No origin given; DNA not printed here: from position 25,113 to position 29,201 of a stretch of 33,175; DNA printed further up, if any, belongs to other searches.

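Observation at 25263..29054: Stand-alone 1263-aa SIR2-domain protein with a large unassigned C-terminal region, inserted between glnA and pyrG: candidate single-gene NAD+-depleting defence system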

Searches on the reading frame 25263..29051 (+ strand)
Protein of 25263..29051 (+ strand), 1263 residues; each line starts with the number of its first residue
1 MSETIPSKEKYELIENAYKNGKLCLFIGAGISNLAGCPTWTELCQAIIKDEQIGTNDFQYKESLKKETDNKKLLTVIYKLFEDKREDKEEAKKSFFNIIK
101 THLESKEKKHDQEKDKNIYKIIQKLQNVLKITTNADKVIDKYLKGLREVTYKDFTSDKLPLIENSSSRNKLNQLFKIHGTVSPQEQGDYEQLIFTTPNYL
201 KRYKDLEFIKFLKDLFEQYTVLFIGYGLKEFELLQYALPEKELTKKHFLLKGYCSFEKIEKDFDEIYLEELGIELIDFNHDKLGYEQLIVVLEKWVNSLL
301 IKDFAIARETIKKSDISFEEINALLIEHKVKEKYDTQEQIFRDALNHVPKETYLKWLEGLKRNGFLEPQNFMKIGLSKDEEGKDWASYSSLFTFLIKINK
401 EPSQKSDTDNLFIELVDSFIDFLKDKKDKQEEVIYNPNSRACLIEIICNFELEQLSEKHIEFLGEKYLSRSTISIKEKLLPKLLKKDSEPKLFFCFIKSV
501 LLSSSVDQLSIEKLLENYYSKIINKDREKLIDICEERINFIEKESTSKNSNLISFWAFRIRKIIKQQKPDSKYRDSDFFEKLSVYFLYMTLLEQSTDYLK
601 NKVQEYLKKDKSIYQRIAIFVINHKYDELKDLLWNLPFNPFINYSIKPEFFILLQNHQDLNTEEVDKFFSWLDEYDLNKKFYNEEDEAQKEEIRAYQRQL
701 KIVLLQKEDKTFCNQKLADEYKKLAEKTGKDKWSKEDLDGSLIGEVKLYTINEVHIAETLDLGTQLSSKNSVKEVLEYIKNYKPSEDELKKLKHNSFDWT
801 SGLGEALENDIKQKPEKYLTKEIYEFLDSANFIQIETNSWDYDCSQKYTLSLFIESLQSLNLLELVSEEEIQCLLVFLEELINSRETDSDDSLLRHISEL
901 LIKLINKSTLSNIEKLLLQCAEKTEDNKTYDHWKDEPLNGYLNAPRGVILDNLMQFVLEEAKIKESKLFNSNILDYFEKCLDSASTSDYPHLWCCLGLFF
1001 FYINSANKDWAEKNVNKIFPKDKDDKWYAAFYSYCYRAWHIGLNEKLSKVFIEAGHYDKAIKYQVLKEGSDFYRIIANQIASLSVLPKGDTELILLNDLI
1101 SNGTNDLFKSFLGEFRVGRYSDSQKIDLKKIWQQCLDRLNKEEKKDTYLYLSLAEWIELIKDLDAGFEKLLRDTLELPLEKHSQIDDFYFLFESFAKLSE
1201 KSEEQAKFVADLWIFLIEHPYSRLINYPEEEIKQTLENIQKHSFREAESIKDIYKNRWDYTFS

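Call 5: search_protein_families(library=pfam, proteins=[window:25263-29051:+], max_evalue=0.01)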
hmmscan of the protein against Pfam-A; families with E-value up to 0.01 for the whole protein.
window:25263-29051:+ (1263 aa): 1 family
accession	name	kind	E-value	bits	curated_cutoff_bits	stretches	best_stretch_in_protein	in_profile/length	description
PF13289.12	SIR2_2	-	5.2e-14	53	24.5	1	131-237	4-102/141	SIR2-like domain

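Call 6: search_protein_families(library=padloc, proteins=[window:25263-29051:+], max_evalue=1)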
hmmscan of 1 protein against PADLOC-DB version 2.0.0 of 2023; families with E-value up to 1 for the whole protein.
window:25263-29051:+ (1263 aa): 2 families
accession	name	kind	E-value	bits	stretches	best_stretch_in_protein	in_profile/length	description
PDLC04166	Dsr1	-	2.9e-124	414.2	1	13-1256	15-1211/1227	-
PDLC03856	LmuA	-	5.1e-15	53.6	1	12-289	6-262/433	-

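Call 7: search_solved_structures(query=window:25263-29051:+, max_evalue=1, show_alignments=2)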
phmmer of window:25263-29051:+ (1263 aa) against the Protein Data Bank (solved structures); distinct sequences matched with E-value up to 1: 7.
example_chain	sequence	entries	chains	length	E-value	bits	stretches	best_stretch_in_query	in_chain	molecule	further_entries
8zsf_D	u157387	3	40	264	2.9e-05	25.4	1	17-284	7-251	Sir2 family NAD-dependent protein deacetylase | KomC, SIR2 domain protein, NADase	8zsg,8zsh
9xvc_H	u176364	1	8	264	5.2e-05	24.5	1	17-284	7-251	KomC(H146N), a SIR2-domain NADase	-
8zsi_E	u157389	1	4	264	0.00029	22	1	17-284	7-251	Sir2 family NAD-dependent protein deacetylase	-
4fpi_A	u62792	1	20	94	0.0021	19.2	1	605-648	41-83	5-chloromuconolactone dehalogenase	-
3zo7_A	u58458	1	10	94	0.0021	19.2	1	605-648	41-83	5-CHLOROMUCONOLACTONE DEHALOGENASE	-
3znj_1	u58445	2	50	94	0.0021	19.2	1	605-648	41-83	5-CHLOROMUCONOLACTONE DEHALOGENASE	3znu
8wc0_A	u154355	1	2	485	0.0056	17.8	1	22-258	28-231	NAD(+) hydrolase ThsA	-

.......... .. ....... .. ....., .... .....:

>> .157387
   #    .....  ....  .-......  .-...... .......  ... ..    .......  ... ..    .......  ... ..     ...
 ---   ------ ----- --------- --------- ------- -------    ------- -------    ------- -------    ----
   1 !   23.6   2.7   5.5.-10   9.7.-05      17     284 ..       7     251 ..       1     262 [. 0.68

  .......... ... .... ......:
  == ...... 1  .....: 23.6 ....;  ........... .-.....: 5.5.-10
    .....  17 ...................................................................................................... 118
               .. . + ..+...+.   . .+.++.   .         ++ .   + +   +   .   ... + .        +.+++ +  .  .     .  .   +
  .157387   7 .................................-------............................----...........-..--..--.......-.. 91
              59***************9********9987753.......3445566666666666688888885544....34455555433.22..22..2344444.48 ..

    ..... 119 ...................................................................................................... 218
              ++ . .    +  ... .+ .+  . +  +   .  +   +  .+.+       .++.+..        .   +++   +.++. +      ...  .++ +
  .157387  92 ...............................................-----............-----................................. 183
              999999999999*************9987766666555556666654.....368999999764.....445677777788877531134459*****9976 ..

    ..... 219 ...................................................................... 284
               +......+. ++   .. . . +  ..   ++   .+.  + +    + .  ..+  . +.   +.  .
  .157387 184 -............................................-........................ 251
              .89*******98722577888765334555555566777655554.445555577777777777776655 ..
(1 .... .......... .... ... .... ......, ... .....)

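Call 8: search_protein_families(library=ncbifam, proteins=[window:25263-29051:+], max_evalue=0.1)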
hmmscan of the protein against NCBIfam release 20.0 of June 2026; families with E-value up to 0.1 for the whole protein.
window:25263-29051:+ (1263 aa): 0 families

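Call 9: find_homologous_proteins(query=window:25263-29051:+, max_evalue=0.00001)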
Query window:25263-29051:+ (1263 aa): 34 proteins with E <= 0.00001 among 8000 candidates.
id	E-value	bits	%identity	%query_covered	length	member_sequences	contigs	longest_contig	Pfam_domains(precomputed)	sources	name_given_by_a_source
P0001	0.0e+0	1611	100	58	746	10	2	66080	PF13289.13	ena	-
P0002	6.2e-277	940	41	99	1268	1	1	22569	PF13289.13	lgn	-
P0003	2.0e-63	233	26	92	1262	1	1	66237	PF13289.13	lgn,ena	-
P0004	5.8e-59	218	25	92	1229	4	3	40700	PF13289.13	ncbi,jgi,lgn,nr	ncbi:MAG: hypothetical protein PWQ73_462 [Petrotoga sp.]|jgi:hypothetical protein|nr:hypothetical pr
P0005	4.5e-56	209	24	92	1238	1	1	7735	PF13289.13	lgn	-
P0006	5.1e-54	202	24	91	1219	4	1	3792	PF13289.13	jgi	-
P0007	7.5e-53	198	24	92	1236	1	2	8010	PF13289.13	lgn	-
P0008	2.9e-52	196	26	83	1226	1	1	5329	PF13289.13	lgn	-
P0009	6.2e-52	195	27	92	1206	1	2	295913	PF13289.13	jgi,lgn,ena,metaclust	metaclust:\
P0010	1.7e-51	193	24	95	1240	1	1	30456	PF13289.13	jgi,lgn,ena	-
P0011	2.6e-51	193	25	82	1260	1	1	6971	PF13289.13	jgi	-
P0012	1.8e-44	170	26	53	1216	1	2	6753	PF13289.13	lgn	-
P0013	1.3e-43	167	25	87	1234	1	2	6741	PF13289.13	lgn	-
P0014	2.3e-43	167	26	54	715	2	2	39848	PF13289.13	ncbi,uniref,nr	ncbi:SIR2 family protein [Candidatus Magnetominusculus xianensis]|uniref:SIR2 family protein n=1 Tax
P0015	1.6e-41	160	25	83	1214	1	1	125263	PF13289.13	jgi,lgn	jgi:hypothetical protein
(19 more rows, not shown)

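Call 14: find_encoding_contigs(protein=P0001, flank=10000, max_places=6)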
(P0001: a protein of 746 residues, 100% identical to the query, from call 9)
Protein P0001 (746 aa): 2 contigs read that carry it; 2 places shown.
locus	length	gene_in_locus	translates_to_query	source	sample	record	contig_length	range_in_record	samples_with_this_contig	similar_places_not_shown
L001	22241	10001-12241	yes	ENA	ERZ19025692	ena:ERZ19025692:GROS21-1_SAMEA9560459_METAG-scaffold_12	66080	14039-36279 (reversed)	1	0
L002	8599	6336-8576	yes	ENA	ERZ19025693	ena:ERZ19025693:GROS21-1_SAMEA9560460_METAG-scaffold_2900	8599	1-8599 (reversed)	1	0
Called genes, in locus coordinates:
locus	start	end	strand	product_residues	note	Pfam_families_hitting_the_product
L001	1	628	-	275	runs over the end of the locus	-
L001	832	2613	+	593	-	PF00009:GTP_EFTU, PF01926:MMR_HSR1 (weak), PF22042:EF-G_D2, PF03144:GTP_EFTU_D2, PF14492:EFG_III (weak), PF00679:EFG_C, PF21018:BipA_C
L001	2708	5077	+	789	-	PF00772:DnaB, PF03796:DnaB_C, PF05203:Hom_end_hint, PF05204:Hom_end, PF14528:LAGLIDADG_3 (weak), PF03796:DnaB_C, PF13481:AAA_25 (weak)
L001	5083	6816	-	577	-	PF00664:ABC_membrane, PF00005:ABC_tran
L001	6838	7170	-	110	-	PF08681:TacA1 (faint), PF05534:HicB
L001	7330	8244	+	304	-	PF01063:Aminotran_4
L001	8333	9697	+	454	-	PF03951:Gln-synt_N, PF00120:Gln-synt_C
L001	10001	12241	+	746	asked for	PF13289:SIR2_2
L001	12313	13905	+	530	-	-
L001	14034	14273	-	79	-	-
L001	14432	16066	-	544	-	PF06418:CTP_synth_N, PF00117:GATase, PF07722:Peptidase_C26 (weak)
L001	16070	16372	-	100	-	PF02686:GatC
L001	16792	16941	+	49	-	-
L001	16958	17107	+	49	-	-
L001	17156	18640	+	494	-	PF03816:LytR_cpsA_psr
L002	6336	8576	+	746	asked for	PF13289:SIR2_2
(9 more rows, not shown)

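Call 15: find_encoding_contigs(protein=P0002, flank=10000, max_places=6)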
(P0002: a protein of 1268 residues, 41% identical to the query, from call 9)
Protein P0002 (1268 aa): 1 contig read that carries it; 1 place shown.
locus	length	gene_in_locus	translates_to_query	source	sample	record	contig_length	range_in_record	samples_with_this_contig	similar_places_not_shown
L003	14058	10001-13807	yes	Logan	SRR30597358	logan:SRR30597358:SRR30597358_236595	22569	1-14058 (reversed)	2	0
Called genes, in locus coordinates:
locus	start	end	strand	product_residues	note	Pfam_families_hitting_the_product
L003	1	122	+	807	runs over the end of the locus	PF01751:Toprim, PF01131:Topoisom_bac, PF01396:Zn_ribbon_Top1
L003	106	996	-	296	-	-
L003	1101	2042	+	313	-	PF13387:Lnb_N (weak)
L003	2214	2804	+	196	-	PF13905:Thioredoxin_8 (faint), PF14595:Thioredoxin_9 (weak), PF00578:AhpC-TSA, PF08534:Redoxin (faint), PF00085:Thioredoxin, PF13098:Thioredoxin_2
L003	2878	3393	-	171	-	-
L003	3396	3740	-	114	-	PF02410:RsfS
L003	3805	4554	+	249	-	-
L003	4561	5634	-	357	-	PF04443:LuxE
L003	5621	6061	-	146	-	PF03203:MerC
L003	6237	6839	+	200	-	PF00475:IGPD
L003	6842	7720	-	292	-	PF12895:ANAPC3 (faint), PF13424:TPR_12 (faint), PF13428:TPR_14 (faint), PF07719:TPR_2 (faint), PF13432:TPR_16 (faint), PF00515:TPR_1 (faint), PF14559:TPR_19 (weak), PF13414:TPR_11 (weak), +3 more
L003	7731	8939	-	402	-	PF01098:FTSW_RODA_SPOVE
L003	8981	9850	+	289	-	PF01678:DAP_epimerase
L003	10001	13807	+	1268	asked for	PF13289:SIR2_2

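Call 27: search_protein_families(library=padloc, alignment_id=A1, max_evalue=0.00001)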
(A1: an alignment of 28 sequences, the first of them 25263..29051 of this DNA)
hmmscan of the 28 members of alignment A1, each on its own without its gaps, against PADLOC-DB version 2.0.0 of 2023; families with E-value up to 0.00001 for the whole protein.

A. member 1, window:25263-29051:+ (1263 aa): 2 families
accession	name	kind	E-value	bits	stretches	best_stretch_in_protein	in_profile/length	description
PDLC04166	Dsr1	-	2.9e-124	414.2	1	13-1256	15-1211/1227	-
PDLC03856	LmuA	-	5.1e-15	53.6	1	12-289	6-262/433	-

B. families by the number of members that match (of 28 scanned): 8 families
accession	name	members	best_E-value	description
PDLC04166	Dsr1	28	0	-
PDLC04167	Dsr1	15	7.1e-21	-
PDLC00407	ThsA1|ThsA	15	1.1e-15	STALD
PDLC03856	LmuA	14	1.2e-18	-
PDLC00409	ThsA1|ThsA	10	1.7e-15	STALD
PDLC02183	Dsr1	9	1.9e-12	-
PDLC04968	PDC-S25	2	4.4e-10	-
PDLC04087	SIR2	1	7.2e-07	-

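Call 42: search_dna_similar(query=window:25263-29051:+, collection=plasmids, mode=protein, max_rows=15)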
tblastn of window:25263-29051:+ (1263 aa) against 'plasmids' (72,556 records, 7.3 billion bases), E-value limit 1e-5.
Records with a match: 115; places in all: 116; records where one place covers at least 80% of the query: 0.
Best place of each record, by identity: <60% 115.
By first word of the organism name: Bacillus 114; Vibrio 1.
By predicted mobility (MOB-suite, as given by PLSDB): conjugative 91; non-mobilizable 23; mobilizable 1.
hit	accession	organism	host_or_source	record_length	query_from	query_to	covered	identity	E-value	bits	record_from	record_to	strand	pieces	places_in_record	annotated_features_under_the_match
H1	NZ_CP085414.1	Bacillus paranthracis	single cell,soil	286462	3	469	37%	25.2%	1e-10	74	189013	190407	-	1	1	SIR2 family protein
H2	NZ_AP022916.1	Bacillus cereus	-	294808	3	469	37%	25.2%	1e-10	74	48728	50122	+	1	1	SIR2 family protein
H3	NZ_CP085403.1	Bacillus anthracis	single cell,soil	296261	3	469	37%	25.2%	1e-10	74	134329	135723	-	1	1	SIR2 family protein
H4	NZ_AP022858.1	Bacillus cereus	-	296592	3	469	37%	25.2%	1e-10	74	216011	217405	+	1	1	SIR2 family protein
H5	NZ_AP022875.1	Bacillus cereus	-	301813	3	469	37%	25.2%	1e-10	74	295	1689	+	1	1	SIR2 family protein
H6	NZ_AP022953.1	Bacillus cereus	-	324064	3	469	37%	25.2%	1e-10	74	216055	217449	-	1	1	SIR2 family protein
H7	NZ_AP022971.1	Bacillus cereus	-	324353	3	469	37%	25.2%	1e-10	74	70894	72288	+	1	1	SIR2 family protein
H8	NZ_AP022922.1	Bacillus cereus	-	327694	3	469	37%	25.2%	1e-10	74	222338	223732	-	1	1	SIR2 family protein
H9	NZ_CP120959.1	Bacillus cereus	Moschus berezovskii,liver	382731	3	469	37%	25.2%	1e-10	74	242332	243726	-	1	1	SIR2 family protein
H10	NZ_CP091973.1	Bacillus cereus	mixed culture,deep-sea water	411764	3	469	37%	25.2%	1e-10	74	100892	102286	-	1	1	SIR2 family protein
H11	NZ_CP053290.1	Bacillus cereus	Pyropia,cell culture,seawater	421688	3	469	37%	25.2%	1e-10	74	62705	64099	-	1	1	SIR2 family protein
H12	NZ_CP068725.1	Bacillus cereus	single cell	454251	3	469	37%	25.2%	1e-10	74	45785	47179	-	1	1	SIR2 family protein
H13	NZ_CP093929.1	Bacillus cereus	Bubalus bubalis,cell culture,buffalo ...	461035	3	469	37%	25.2%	1e-10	74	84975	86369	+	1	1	SIR2 family protein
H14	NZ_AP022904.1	Bacillus cereus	-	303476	3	469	37%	25.2%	2e-10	74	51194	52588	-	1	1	SIR2 family protein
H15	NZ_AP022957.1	Bacillus cereus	-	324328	3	469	37%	25.2%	2e-10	74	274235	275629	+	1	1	SIR2 family protein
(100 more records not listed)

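Call 54: search_solved_structures(query=A1, max_evalue=0.01)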
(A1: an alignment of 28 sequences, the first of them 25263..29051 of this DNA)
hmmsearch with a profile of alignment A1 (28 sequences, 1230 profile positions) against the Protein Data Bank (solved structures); distinct sequences matched with E-value up to 0.01: 8.
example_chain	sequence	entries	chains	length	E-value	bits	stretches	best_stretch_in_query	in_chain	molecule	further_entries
8zsf_D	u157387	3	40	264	7.4e-12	47.2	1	109-237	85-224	Sir2 family NAD-dependent protein deacetylase | KomC, SIR2 domain protein, NADase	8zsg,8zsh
9xvc_H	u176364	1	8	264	1.7e-09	39.4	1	109-237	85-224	KomC(H146N), a SIR2-domain NADase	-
8zsi_E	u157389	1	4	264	1.8e-09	39.3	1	109-237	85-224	Sir2 family NAD-dependent protein deacetylase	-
8wc0_A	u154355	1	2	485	2.2e-08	35.7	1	26-235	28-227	NAD(+) hydrolase ThsA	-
9r3e_B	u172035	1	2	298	2.5e-07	32.2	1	25-209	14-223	Protein FAM118B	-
9r0p_B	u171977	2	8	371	3.8e-07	31.6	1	25-209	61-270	Protein FAM118B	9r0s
7uxt_B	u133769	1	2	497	6.6e-05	24.2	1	13-238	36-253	USG protein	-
9v0g_E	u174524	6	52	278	0.006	17.7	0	111-210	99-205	NAD-dependent protein deacetylase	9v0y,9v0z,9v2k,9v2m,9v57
